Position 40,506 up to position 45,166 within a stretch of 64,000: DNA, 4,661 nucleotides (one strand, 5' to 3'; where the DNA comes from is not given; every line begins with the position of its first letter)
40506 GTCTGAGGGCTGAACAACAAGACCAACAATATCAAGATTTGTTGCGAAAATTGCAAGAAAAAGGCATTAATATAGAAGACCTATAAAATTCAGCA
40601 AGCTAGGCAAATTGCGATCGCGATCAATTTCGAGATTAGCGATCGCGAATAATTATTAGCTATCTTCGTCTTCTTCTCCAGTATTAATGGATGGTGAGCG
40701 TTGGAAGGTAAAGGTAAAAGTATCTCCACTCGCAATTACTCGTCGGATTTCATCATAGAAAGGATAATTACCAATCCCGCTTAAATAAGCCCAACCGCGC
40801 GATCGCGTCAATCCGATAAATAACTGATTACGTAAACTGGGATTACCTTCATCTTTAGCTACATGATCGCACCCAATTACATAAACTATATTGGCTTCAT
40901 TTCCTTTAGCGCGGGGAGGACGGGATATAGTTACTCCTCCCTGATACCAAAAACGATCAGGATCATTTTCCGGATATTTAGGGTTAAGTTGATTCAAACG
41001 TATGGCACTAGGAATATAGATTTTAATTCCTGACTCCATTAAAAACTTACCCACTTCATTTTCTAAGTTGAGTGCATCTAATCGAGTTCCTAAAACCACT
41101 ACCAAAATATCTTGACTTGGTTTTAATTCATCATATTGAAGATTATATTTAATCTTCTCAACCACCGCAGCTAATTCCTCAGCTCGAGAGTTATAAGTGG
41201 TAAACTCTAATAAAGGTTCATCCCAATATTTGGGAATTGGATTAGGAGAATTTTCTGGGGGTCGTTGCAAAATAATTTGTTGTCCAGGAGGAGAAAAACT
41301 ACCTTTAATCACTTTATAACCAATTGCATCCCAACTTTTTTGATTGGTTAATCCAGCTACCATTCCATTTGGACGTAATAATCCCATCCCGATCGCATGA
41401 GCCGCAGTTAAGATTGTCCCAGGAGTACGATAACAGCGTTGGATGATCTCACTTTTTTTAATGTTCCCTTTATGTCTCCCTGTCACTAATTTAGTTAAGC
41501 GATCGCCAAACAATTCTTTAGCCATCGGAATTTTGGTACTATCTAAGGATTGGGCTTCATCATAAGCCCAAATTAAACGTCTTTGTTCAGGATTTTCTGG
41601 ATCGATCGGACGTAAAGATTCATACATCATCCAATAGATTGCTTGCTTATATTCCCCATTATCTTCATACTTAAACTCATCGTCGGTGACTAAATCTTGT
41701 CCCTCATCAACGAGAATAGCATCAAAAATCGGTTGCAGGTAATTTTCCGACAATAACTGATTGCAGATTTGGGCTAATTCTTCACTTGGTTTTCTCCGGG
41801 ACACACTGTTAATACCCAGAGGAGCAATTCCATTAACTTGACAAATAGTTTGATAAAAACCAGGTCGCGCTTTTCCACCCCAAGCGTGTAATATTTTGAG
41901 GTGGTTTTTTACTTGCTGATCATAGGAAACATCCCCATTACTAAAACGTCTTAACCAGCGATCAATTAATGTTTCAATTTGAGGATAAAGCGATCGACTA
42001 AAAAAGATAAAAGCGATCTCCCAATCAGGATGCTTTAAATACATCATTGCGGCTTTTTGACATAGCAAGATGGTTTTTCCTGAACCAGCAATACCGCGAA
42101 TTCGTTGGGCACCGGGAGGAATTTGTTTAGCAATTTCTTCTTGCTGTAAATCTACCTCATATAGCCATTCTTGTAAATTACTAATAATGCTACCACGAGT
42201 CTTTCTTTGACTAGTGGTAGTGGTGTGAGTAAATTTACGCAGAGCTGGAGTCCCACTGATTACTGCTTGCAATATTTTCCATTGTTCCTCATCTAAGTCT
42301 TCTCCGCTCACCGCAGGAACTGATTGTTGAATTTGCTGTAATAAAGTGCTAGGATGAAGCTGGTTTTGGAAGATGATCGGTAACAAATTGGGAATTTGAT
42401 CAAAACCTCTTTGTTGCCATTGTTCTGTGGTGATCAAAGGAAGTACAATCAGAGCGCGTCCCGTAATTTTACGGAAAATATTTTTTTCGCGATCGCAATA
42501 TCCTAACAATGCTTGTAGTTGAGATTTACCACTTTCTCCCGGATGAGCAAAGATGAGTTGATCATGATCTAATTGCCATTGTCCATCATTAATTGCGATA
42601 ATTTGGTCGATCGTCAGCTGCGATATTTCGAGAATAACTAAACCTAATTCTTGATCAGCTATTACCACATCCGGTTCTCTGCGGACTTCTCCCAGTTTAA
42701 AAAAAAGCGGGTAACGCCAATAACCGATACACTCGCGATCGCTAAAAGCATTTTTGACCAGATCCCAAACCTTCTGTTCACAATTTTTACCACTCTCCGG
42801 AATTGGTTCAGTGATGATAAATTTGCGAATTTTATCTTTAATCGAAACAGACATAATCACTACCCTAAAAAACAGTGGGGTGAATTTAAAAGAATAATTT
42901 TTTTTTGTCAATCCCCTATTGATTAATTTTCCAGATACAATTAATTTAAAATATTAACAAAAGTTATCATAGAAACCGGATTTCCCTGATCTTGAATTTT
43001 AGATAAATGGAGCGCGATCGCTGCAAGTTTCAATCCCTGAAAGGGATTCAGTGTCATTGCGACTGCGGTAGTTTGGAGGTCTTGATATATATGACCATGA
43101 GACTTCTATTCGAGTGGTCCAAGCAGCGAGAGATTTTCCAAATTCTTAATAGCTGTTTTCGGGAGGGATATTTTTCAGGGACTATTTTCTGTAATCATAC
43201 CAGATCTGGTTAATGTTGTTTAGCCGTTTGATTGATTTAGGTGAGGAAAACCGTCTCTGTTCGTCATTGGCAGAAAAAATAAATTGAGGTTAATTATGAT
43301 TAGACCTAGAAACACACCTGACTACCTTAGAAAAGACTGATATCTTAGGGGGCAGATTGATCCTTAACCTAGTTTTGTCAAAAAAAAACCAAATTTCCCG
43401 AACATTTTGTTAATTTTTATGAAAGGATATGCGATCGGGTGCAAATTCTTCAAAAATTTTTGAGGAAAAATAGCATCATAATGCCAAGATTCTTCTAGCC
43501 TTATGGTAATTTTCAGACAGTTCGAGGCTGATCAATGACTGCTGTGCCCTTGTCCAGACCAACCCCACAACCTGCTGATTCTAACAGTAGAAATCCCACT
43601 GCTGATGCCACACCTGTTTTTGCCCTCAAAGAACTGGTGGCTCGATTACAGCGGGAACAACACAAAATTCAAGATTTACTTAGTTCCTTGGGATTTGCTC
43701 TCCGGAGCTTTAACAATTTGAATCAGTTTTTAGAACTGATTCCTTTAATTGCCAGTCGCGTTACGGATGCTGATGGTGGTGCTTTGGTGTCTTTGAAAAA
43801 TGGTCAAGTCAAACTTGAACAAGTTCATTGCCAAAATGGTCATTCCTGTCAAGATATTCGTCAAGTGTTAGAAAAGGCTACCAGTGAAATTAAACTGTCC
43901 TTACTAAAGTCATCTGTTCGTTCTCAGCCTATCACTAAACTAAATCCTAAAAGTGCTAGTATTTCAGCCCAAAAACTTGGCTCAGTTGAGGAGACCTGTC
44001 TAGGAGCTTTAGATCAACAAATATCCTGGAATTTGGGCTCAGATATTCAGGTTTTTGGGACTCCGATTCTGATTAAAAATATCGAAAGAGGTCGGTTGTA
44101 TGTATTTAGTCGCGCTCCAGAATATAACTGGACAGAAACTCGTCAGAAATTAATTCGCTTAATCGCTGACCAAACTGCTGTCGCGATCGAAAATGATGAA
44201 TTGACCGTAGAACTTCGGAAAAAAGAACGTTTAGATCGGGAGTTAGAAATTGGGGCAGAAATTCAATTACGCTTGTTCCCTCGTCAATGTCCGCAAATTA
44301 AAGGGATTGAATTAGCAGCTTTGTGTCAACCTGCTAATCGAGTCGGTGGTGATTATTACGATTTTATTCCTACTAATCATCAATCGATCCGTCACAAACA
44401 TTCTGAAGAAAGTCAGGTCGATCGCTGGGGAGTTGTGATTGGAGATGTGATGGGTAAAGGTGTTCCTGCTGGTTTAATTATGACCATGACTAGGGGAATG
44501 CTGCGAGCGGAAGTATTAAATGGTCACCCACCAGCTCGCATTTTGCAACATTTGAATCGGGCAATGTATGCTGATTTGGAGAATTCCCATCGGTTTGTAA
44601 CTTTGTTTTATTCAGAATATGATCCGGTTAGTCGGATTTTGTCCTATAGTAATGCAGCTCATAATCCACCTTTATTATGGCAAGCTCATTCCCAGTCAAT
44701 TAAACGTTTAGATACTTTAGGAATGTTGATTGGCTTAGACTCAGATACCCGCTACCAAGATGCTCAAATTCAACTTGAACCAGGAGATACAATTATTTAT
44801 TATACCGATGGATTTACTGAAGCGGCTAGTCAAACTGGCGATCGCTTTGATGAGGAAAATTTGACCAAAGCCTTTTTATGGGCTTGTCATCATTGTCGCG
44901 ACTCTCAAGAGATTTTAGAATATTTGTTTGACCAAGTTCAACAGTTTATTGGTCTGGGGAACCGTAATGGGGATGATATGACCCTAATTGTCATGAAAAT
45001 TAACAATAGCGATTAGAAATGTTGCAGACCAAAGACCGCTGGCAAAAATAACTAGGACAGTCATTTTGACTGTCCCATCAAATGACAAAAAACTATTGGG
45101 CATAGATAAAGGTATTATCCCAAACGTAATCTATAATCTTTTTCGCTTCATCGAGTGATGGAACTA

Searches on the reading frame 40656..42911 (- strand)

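Call 102: search_protein_families(library=pfam, proteins=[window:40656-42911:-], max_evalue=0.0001)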
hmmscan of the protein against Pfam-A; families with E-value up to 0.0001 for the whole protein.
window:40656-42911:- (751 aa): 1 family
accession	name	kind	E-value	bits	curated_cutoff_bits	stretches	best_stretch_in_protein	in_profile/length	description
PF13538.12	UvrD_C_2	-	6.3e-07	29.6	27.4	1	667-710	9-51/52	UvrD-like helicase C-terminal domain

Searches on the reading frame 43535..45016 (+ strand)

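Call 102: search_protein_families(library=pfam, proteins=[window:43535-45016:+], max_evalue=0.0001)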
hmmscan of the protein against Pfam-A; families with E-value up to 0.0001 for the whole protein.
window:43535-45016:+ (493 aa): 1 family
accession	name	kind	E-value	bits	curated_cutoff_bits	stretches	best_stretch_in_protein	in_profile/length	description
PF07228.17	SpoIIE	-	9e-58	195.8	25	1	296-489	3-191/192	Stage II sporulation protein E (SpoIIE)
